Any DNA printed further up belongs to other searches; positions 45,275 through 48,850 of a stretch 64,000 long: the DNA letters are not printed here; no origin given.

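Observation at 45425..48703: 1092-aa fusion of an HExxH metallopeptidase-like domain, a TolB-like beta-propeller and an Omp85-type C-terminal barrel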

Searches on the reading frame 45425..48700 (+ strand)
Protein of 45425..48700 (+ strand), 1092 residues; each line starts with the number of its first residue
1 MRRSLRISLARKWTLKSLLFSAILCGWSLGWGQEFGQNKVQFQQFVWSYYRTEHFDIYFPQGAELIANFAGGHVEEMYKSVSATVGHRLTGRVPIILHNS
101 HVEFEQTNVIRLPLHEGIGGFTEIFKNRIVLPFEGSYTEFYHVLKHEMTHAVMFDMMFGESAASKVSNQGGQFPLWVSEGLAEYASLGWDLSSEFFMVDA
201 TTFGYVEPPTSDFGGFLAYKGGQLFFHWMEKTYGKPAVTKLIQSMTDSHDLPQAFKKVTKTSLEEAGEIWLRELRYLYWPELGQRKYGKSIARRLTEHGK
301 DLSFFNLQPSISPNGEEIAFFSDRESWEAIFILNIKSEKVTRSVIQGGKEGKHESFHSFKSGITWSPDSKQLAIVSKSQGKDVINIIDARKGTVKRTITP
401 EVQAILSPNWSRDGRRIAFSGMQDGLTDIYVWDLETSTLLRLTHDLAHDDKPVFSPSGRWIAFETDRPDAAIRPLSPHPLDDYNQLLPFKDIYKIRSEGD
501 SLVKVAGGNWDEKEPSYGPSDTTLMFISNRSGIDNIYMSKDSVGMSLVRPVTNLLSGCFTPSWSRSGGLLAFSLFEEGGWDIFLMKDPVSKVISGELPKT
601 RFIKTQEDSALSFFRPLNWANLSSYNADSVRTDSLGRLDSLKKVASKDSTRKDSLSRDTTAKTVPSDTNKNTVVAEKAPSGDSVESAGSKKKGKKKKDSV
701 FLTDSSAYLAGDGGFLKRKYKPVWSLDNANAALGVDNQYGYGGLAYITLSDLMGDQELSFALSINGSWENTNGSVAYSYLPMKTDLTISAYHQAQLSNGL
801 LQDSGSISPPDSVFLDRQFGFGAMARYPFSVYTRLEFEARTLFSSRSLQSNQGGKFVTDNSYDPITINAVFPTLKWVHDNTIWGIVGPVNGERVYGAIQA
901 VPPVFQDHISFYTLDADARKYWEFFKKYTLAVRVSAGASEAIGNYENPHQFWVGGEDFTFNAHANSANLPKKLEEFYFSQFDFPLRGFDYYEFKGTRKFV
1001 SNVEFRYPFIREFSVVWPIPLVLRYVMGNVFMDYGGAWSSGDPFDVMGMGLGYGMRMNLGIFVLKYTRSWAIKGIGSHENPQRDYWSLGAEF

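Call 3: search_protein_families(library=pfam, proteins=[window:45425-48700:+], max_evalue=1)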
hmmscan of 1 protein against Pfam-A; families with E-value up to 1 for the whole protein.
window:45425-48700:+ (1092 aa): 10 families
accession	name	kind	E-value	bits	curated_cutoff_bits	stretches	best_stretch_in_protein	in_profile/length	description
PF07676.18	PD40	-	1.9e-20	72.7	20.9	5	441-468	3-30/38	WD40-like Beta Propeller Repeat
PF25174.1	Beta-prop_THOC3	-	2.1e-07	30.7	305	1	306-466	91-233/272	THOC3 beta-propeller domain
PF00930.27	DPPIV_N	-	9.7e-06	25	22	2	385-445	26-81/354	Dipeptidyl peptidase IV (DPP IV) N-terminal region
PF25173.1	Beta-prop_WDR3_1st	-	0.00039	20.6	154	1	327-442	8-109/184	WDR3 first beta-propeller domain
PF25171.1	Beta-prop_WDR36-Utp21_1st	-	0.00041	20.3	80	1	333-449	135-236/266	WDR36/Utp21 first beta-propeller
PF13485.12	Peptidase_MA_2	-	0.0015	18.8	32.4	1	125-262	50-187/201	Peptidase MA superfamily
PF24807.1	WD40_CDC20-Fz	-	0.0074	16.1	200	1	357-440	51-126/292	CDC20/Fizzy WD40 domain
PF02239.22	Cytochrom_D1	-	0.028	13.4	25.5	1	367-463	277-366/368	Cytochrome D1 heme domain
PF23775.1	Beta-prop_RIG_2nd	-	0.06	13.2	80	1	356-443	164-253/278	RIG second beta-propeller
PF25168.1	Beta-prop_WDR36-Utp21_2nd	-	0.18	11.5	84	1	357-441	198-276/335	WDR36/Utp21 second beta-propeller domain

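Call 4: search_protein_families(library=ncbifam, proteins=[window:45425-48700:+], max_evalue=1)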
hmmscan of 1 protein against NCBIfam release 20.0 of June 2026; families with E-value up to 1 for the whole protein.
window:45425-48700:+ (1092 aa): 10 families
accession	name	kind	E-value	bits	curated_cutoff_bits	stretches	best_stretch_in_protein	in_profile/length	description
TIGR02800.1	propeller_TolB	equivalog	9.1e-37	127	343.15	3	365-467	198-299/418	Tol-Pal system beta propeller repeat protein TolB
NF002183.0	PRK01029.1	equivalog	9.5e-20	71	405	2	306-465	233-389/429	Tol-Pal system protein TolB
NF033523.0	lasso_peptidase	equivalog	3.4e-09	36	400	2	406-472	91-157/638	Atxe2 family lasso peptide isopeptidase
NF003124.0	PRK04043.1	equivalog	3.2e-08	32.8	428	2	384-467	215-297/419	Tol-Pal system protein TolB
NF033876.2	flagella_HExxH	equivalog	4.6e-08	32.9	205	1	142-263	131-249/384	flagellinolysin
NF053518.1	DipepPtdsDpp5Prph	equivalog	9.1e-08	31.1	900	2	410-467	202-268/655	dipeptidyl-peptidase Dpp5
NF058613.1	OMPAssmBamADein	equivalog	1.8e-06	26.2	1050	1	982-1061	755-826/857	outer membrane protein assembly factor BamA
NF052279.1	lipo_TamL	exception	0.0004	19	400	1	911-1065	561-709/747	translocation and assembly module lipoprotein TamL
NF047779.1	Omp85_fam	subfamily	0.0043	16.6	200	1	985-1057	325-394/423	Omp85 family outer membrane protein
TIGR04275.1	beta_prop_Msarc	repeat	0.12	12.1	85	1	414-436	18-40/40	beta-propeller repeat protein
